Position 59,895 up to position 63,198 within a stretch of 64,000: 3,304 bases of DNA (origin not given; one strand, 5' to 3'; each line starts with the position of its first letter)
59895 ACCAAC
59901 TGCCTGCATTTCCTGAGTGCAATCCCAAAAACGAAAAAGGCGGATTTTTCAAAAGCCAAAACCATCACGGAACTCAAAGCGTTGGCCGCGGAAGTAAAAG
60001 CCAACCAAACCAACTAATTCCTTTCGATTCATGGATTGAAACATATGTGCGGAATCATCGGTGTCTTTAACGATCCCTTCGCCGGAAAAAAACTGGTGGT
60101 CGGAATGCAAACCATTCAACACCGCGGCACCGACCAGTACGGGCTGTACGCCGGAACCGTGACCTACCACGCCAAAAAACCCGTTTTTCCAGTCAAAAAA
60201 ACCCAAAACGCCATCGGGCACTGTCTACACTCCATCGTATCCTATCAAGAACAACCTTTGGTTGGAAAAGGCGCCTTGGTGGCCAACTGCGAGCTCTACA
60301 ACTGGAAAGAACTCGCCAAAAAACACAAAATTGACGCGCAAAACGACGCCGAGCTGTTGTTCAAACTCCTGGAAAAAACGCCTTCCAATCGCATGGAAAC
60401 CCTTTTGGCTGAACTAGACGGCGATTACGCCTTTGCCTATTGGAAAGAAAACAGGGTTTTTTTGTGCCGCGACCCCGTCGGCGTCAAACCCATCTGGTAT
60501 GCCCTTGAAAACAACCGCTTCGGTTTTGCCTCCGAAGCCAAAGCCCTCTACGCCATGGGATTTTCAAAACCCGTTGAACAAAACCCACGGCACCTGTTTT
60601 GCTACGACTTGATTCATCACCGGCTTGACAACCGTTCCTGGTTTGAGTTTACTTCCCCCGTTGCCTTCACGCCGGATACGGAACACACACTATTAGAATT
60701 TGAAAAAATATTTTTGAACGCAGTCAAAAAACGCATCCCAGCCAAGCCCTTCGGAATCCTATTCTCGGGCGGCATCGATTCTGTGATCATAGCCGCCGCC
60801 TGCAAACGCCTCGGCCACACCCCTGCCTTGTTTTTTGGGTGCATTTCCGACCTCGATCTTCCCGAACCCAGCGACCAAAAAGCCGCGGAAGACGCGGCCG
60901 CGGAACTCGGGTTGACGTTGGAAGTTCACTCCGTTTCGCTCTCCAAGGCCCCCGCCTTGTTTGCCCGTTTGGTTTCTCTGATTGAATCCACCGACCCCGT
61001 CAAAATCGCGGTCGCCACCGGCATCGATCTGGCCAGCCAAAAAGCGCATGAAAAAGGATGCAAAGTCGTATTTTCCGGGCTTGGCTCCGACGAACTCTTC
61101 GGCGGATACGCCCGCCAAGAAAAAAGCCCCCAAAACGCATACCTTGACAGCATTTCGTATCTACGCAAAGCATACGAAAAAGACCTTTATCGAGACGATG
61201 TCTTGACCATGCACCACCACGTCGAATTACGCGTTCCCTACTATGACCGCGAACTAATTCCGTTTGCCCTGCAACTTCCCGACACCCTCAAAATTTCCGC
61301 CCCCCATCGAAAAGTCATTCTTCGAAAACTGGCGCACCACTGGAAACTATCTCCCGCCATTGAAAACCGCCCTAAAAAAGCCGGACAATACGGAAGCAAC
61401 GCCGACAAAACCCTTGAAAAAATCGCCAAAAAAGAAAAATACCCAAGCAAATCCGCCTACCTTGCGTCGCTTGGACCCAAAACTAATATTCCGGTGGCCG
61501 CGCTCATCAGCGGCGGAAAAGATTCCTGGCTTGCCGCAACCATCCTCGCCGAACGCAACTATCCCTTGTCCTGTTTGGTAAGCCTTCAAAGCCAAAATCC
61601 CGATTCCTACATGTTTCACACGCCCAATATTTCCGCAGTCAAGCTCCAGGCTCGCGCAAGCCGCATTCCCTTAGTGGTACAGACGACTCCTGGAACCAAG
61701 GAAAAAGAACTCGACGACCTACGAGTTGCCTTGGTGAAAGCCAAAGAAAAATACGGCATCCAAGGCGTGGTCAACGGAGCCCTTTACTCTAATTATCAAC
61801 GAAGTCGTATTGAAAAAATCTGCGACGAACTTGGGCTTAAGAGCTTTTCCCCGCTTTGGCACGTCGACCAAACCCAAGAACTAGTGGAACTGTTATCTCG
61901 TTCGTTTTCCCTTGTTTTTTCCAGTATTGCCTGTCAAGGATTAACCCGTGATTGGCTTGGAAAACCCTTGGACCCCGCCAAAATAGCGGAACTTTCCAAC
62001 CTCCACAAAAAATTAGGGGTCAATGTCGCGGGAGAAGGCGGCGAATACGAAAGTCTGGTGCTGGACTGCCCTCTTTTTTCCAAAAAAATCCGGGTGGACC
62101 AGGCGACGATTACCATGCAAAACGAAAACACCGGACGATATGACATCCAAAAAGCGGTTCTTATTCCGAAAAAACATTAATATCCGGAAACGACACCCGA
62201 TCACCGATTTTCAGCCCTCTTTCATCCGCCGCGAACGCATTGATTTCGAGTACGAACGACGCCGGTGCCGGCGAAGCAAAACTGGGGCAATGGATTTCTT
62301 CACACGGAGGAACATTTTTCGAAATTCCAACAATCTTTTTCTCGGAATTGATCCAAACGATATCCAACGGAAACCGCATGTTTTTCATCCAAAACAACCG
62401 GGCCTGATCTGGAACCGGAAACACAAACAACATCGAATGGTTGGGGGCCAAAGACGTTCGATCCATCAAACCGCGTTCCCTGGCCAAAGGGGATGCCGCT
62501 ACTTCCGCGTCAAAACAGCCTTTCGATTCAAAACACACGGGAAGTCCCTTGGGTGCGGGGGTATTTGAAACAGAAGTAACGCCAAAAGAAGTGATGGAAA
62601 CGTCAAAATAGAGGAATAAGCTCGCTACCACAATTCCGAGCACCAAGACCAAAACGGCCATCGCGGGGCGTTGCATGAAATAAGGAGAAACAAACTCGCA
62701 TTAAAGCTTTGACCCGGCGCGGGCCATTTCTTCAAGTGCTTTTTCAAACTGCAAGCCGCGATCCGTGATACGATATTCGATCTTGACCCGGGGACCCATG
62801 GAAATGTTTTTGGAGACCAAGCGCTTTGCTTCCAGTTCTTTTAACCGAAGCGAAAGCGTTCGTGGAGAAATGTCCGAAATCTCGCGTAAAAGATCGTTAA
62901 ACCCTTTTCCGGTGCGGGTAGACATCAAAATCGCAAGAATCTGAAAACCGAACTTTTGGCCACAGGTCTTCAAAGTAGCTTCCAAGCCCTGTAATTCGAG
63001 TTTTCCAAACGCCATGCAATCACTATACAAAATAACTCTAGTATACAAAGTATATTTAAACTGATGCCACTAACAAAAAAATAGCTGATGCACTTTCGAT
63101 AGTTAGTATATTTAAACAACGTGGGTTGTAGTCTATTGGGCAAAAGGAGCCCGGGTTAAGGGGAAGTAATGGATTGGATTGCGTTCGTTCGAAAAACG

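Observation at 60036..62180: AsnB-type glutamine amidotransferase fused to Dph6 diphthine-ammonia ligase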

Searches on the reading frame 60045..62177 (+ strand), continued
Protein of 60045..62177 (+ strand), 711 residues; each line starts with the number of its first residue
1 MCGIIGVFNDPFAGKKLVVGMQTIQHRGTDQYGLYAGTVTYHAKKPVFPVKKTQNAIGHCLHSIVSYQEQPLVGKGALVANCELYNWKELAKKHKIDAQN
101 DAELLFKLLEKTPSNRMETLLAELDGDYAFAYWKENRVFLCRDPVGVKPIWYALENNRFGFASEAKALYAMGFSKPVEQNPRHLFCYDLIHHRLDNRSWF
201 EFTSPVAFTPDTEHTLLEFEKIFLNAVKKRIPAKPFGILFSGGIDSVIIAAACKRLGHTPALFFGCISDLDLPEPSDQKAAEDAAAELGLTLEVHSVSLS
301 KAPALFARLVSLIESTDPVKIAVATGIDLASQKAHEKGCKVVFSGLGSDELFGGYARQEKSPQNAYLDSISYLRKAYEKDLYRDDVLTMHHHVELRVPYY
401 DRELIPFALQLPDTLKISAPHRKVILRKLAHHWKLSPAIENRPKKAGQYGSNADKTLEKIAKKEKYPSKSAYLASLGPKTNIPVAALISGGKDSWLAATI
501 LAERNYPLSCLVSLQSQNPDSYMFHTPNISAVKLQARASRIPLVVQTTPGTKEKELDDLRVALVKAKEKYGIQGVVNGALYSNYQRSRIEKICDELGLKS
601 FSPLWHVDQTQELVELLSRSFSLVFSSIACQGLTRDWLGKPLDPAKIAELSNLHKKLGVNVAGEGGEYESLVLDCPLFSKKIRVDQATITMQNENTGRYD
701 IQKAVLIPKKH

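Call 61: search_protein_families(library=pfam, proteins=[L016:40-3150:+, L053:396-2990:+, L071:7977-9512:+, L065:245-2377:+], max_evalue=0.001)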
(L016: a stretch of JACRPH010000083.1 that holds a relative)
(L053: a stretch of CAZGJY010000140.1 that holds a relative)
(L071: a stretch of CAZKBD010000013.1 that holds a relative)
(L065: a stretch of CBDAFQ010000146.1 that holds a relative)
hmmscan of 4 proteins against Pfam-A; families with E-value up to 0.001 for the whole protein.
L016:40-3150:+ (1037 aa): 11 families
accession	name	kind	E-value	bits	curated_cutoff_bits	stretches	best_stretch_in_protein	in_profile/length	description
PF01902.24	Diphthami_syn_2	-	4e-64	216.6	23.2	1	799-1021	2-218/219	Diphthamide synthase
PF00733.27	Asn_synthase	-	1.1e-44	153.9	21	2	538-681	3-144/354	Asparagine synthase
PF16897.10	MMR_HSR1_Xtn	-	1.7e-28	99.1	35.2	1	185-289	1-105/106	C-terminal region of MMR_HSR1 domain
PF01926.29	MMR_HSR1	-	6.2e-22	78.3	21.9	1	67-167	2-99/113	50S ribosome-binding GTPase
PF13537.11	GATase_7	-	1.2e-21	77.4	25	1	388-487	14-122/123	Glutamine amidotransferase domain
PF13522.11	GATase_6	-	8.7e-19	68.3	27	1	370-482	9-130/130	Glutamine amidotransferase domain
PF02421.24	FeoB_N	-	7.2e-14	52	27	1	66-169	2-106/156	Ferrous iron transport protein B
PF24167.1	DUF7411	-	6e-11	42.7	28.7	1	553-625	2-69/194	Family of unknown function (DUF7411)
PF03054.22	tRNA_Me_trans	-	7e-06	26.3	20.6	0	554-614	3-72/202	tRNA methyl transferase HUP domain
PF06508.19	QueC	-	7.5e-06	26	22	0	556-625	4-74/210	Queuosine biosynthesis protein QueC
PF00350.29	Dynamin_N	-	1.7e-05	25.4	27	0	109-157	99-144/168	Dynamin family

L053:396-2990:+ (865 aa): 7 families
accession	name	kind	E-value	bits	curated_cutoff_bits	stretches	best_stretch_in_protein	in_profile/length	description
PF01902.24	Diphthami_syn_2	-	6.1e-64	216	23.2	1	641-860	4-218/219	Diphthamide synthase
PF00733.27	Asn_synthase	-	9e-42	144.4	21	2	344-488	2-141/354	Asparagine synthase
PF13537.11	GATase_7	-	4e-17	62.8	25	1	143-269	13-122/123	Glutamine amidotransferase domain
PF13522.11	GATase_6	-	5.7e-14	52.7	27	1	125-264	8-130/130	Glutamine amidotransferase domain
PF24167.1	DUF7411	-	5.9e-09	36.2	28.7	1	362-432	2-66/194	Family of unknown function (DUF7411)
PF03054.22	tRNA_Me_trans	-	0.00013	22.2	20.6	0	362-415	2-63/202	tRNA methyl transferase HUP domain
PF06508.19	QueC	-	0.00083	19.3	22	0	365-417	4-53/210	Queuosine biosynthesis protein QueC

L071:7977-9512:+ (512 aa): 8 families
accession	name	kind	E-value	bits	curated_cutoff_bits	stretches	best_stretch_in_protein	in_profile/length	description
PF01902.24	Diphthami_syn_2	-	1.7e-66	224.3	23.2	1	289-509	4-218/219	Diphthamide synthase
PF00733.27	Asn_synthase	-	1.8e-36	127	21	2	29-167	5-140/354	Asparagine synthase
PF03054.22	tRNA_Me_trans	-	2.1e-06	28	20.6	0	45-120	5-84/202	tRNA methyl transferase HUP domain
PF24167.1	DUF7411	-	3e-06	27.4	28.7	1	44-119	4-73/194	Family of unknown function (DUF7411)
PF01171.26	ATP_bind_3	-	3.3e-05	24.1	27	0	45-115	4-78/182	PP-loop family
PF02568.20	ThiI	-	5.4e-05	23.3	20.5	0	290-317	8-35/197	Thiamine biosynthesis protein (ThiI)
PF06508.19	QueC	-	0.00054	20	22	0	45-109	4-66/210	Queuosine biosynthesis protein QueC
PF02540.23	NAD_synthase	-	0.00062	19.4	21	0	47-123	25-102/242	NAD synthase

L065:245-2377:+ (711 aa): 8 families
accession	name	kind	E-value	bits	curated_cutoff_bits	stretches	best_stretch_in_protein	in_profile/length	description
PF01902.24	Diphthami_syn_2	-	1.1e-62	211.8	23.2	1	483-696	4-214/219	Diphthamide synthase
PF00733.27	Asn_synthase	-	2.6e-43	149.5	21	2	216-362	2-144/354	Asparagine synthase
PF13537.11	GATase_7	-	5.3e-14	52.7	25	1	79-166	26-122/123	Glutamine amidotransferase domain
PF24167.1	DUF7411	-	1.6e-08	34.8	28.7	1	235-307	4-70/194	Family of unknown function (DUF7411)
PF06508.19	QueC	-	8.5e-07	29.1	22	1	236-297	4-64/210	Queuosine biosynthesis protein QueC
PF13522.11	GATase_6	-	2.2e-05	24.9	27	1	82-161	44-130/130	Glutamine amidotransferase domain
PF02540.23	NAD_synthase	-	0.00018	21.2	21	1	238-344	25-127/242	NAD synthase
PF03054.22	tRNA_Me_trans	-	0.00049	20.3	20.6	0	235-300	4-77/202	tRNA methyl transferase HUP domain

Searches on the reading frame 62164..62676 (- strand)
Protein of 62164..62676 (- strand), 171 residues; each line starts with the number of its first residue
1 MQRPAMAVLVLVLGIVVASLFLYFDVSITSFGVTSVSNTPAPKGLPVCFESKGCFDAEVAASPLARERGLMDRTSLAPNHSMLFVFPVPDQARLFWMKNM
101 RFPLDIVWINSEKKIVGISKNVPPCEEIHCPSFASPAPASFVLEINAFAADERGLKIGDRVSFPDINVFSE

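Call 21: search_protein_families(library=pfam, proteins=[window:62164-62676:-], max_evalue=0.001)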
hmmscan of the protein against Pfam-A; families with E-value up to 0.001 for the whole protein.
window:62164-62676:- (171 aa): 1 family
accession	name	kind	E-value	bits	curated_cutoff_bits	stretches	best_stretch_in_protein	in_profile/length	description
PF02643.20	DUF192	-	4.2e-31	107.4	27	1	55-163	1-96/96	Uncharacterized ACR, COG1430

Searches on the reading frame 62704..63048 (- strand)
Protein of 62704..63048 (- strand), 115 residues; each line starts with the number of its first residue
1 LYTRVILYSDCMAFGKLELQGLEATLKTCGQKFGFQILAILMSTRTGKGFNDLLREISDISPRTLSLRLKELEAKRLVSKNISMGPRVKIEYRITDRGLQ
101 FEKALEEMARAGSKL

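Call 21: search_protein_families(library=pfam, proteins=[window:62704-63048:-], max_evalue=0.001)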
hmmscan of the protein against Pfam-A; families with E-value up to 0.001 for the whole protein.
window:62704-63048:- (115 aa): 2 families
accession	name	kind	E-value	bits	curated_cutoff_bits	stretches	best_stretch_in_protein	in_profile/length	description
PF01638.23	HxlR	-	8.3e-13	48.5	20.8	1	30-113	3-84/91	HxlR-like helix-turn-helix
PF13601.12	HTH_34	-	0.00054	20.5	27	1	35-109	3-77/80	Winged helix DNA-binding domain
